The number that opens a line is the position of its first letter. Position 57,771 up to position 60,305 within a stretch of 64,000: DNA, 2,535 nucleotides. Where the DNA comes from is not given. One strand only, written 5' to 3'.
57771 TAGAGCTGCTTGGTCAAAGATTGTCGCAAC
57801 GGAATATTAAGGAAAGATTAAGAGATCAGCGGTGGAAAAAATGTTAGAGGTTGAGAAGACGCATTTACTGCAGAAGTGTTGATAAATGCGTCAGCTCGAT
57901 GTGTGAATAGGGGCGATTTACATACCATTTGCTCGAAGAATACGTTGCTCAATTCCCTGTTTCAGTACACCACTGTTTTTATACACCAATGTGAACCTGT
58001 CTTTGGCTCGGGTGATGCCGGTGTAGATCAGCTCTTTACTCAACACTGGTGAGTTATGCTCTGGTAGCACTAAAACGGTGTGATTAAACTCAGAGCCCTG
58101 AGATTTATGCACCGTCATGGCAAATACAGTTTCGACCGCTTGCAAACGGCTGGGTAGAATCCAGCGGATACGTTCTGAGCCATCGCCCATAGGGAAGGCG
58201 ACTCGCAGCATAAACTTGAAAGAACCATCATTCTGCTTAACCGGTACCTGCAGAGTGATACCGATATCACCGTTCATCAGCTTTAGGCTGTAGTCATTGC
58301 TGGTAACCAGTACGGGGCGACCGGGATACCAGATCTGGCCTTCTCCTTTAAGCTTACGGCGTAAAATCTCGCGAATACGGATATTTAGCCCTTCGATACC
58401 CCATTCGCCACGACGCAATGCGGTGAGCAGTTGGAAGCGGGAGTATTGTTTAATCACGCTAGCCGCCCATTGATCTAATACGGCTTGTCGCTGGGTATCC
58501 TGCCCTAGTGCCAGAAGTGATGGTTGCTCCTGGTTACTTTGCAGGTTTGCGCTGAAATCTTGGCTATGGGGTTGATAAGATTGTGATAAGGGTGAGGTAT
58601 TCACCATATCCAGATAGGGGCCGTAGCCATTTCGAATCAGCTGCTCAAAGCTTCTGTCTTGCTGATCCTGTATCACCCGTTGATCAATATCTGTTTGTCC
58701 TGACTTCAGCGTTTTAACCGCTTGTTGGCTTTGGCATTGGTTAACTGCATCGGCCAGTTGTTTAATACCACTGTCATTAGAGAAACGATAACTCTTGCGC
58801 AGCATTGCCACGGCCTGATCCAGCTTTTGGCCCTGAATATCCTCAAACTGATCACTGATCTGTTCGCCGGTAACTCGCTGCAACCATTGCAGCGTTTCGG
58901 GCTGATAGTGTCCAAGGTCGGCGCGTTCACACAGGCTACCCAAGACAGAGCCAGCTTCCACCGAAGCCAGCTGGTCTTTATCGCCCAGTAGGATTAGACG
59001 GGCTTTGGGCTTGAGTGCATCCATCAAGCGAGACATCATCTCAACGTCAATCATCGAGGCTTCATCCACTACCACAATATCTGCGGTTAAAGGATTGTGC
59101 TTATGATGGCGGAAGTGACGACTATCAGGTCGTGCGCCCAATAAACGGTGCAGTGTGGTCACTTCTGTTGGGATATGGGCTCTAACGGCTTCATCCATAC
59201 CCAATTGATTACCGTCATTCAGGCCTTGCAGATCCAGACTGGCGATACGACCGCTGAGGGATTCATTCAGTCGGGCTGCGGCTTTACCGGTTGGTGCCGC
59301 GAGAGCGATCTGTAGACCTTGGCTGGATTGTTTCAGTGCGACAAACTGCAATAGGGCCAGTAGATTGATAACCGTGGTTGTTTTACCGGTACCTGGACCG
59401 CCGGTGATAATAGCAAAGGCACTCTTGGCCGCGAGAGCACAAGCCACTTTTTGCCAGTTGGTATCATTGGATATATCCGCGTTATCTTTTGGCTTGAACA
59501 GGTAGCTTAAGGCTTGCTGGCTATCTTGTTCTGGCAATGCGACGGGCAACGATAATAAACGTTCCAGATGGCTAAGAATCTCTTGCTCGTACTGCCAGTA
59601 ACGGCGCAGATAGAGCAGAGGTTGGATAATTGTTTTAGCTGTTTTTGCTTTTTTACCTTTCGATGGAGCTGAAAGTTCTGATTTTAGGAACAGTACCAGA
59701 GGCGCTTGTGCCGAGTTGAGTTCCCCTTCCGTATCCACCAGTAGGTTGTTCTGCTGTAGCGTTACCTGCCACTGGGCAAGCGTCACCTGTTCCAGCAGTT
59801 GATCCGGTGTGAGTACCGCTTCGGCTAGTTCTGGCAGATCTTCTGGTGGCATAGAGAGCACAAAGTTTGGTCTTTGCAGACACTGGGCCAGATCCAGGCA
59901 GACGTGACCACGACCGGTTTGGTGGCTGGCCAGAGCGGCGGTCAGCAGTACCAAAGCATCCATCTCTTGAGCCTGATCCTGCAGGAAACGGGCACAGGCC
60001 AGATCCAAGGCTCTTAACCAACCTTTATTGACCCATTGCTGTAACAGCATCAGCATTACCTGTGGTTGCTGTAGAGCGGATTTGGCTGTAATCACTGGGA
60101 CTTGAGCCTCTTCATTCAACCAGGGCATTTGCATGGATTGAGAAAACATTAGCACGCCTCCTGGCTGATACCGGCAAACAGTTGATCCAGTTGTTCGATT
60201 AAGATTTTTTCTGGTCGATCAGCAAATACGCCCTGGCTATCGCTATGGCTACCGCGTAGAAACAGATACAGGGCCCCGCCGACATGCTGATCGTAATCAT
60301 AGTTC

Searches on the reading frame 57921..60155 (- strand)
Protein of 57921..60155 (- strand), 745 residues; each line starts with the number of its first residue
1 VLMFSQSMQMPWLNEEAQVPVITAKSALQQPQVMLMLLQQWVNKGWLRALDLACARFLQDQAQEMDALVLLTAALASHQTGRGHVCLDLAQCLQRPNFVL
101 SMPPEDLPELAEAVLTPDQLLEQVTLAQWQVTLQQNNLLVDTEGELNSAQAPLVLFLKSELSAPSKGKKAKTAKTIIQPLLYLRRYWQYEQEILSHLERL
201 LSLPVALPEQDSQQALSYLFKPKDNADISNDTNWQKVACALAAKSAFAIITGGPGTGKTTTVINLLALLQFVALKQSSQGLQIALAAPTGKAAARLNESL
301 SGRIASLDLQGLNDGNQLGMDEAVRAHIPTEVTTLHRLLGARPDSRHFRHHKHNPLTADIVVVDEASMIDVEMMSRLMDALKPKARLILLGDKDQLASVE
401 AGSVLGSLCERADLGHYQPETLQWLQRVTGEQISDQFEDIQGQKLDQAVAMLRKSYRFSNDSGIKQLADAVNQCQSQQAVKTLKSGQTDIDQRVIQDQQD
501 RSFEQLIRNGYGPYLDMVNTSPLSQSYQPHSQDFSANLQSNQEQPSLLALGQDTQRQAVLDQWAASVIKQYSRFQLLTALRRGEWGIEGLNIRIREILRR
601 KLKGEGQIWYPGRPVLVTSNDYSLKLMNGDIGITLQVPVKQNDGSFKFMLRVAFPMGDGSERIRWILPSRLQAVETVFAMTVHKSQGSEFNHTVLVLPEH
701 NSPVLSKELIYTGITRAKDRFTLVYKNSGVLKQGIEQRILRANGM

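Call 16: search_protein_families(library=pfam, proteins=[window:57921-60155:-], max_evalue=0.001)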
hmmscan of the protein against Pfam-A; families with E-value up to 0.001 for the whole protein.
window:57921-60155:- (745 aa): 11 families
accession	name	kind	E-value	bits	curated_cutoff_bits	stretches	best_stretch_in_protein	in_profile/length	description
PF13245.12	AAA_19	-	3e-33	115.3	25.1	1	235-399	1-132/134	AAA domain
PF13604.12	AAA_30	-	7.8e-26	91.4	27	1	236-455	7-183/191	AAA domain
PF21185.3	RecD_N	-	2.8e-21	76.3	22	1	44-155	2-97/103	RecBCD enzyme subunit RecD, N-terminal domain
PF01443.25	Viral_helicase1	-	4.1e-12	46.9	21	1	679-723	179-226/228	Viral superfamily 1 RNA helicase core domain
PF13538.12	UvrD_C_2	-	9.2e-12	45.1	27.4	1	677-724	2-52/52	UvrD-like helicase C-terminal domain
PF13086.12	AAA_11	-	2.6e-09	37.7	27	1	230-302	3-74/257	AAA domain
PF18335.7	SH3_13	-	4.3e-08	33.3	41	1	590-640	1-55/65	ATP-dependent RecD-like DNA helicase SH3 domain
PF05127.21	NAT10_TcmA_helicase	-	5.9e-08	33.2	22.7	1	249-380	1-112/176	RNA cytidine acetyltransferase NAT10/TcmA, helicase domain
PF09848.15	SLFN-g3_helicase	-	1.4e-06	28.3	24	1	247-499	3-200/354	Schlafen group 3, DNA/RNA helicase domain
PF13361.12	UvrD_C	-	0.00024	21.1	25.6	1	672-727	282-349/350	UvrD-like helicase C-terminal domain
PF13401.12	AAA_22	-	0.00077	20.2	27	0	246-389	6-120/130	AAA domain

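Call 69: find_homologous_proteins(query=window:57921-60155:-, max_evalue=1e-50)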
Query window:57921-60155:- (745 aa): 7991 proteins with E <= 1e-50 among 8000 candidates; the best 120 are listed.
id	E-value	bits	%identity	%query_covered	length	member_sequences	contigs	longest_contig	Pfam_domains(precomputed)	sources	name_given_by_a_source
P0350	0.0e+0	1567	95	100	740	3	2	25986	PF13538.13,PF13086.13,PF05127.22,PF01443.25,PF13604.13,PF13245.13,PF18335.8,PF21185.4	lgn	-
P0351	0.0e+0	1492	91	100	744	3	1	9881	PF13538.13,PF13086.13,PF05127.22,PF01443.25,PF13604.13,PF13245.13,PF18335.8,PF21185.4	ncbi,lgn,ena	-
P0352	0.0e+0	1307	80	100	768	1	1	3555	PF13538.13,PF13086.13,PF05127.22,PF01443.25,PF13604.13,PF13245.13,PF18335.8,PF21185.4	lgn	-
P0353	0.0e+0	1089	70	98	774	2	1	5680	PF13538.13,PF13086.13,PF01443.25,PF13604.13,PF13245.13,PF18335.8,PF09848.16,PF21185.4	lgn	-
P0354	7.6e-206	703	51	97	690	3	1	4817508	PF13538.13,PF13086.13,PF05127.22,PF01443.25,PF13604.13,PF13245.13,PF18335.8,PF13401.13,PF21185.4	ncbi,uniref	ncbi:exodeoxyribonuclease V subunit alpha [Nitrincola sp. MINF-07-Sa-05]|uniref:exodeoxyribonuclease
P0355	1.8e-204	699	52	96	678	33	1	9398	PF13538.13,PF13086.13,PF05127.22,PF01443.25,PF13604.13,PF13245.13,PF18335.8,PF13401.13,PF21185.4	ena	-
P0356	4.3e-203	694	52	95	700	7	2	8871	PF13538.13,PF13086.13,PF05127.22,PF01443.25,PF13604.13,PF13245.13,PF18335.8,PF13401.13,PF21185.4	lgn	-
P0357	1.9e-201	689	51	96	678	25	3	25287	PF13538.13,PF13086.13,PF05127.22,PF01443.25,PF13604.13,PF13245.13,PF18335.8,PF13401.13,PF21185.4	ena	-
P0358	4.7e-201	688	51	96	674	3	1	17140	PF13538.13,PF13086.13,PF05127.22,PF01443.25,PF13604.13,PF13245.13,PF18335.8,PF13401.13,PF21185.4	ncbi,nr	ncbi:MAG: exodeoxyribonuclease V subunit alpha [Zoogloea sp.]|nr:exodeoxyribonuclease V subunit alph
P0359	7.1e-201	687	51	96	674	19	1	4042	PF13538.13,PF13086.13,PF05127.22,PF01443.25,PF13604.13,PF13245.13,PF18335.8,PF13401.13,PF21185.4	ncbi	-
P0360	3.1e-200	685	50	97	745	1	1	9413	PF13538.13,PF13086.13,PF05127.22,PF01443.25,PF13604.13,PF13245.13,PF18335.8,PF13401.13,PF21185.4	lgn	-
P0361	2.6e-199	682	52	96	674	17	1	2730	PF13538.13,PF13086.13,PF05127.22,PF01443.25,PF13604.13,PF13245.13,PF18335.8,PF13401.13,PF21185.4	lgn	-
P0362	5.9e-199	681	52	96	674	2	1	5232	PF13538.13,PF13086.13,PF05127.22,PF01443.25,PF13604.13,PF13245.13,PF18335.8,PF13401.13,PF21185.4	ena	-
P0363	8.2e-199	680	51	96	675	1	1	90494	PF13538.13,PF13086.13,PF05127.22,PF01443.25,PF13604.13,PF13245.13,PF18335.8,PF13401.13,PF21185.4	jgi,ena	-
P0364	1.1e-198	680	50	96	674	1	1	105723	PF13538.13,PF13086.13,PF05127.22,PF01443.25,PF13604.13,PF13245.13,PF18335.8,PF13401.13,PF21185.4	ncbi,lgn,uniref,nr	ncbi:MAG: exodeoxyribonuclease V subunit alpha [Zoogloea sp.]|uniref:exodeoxyribonuclease V subunit 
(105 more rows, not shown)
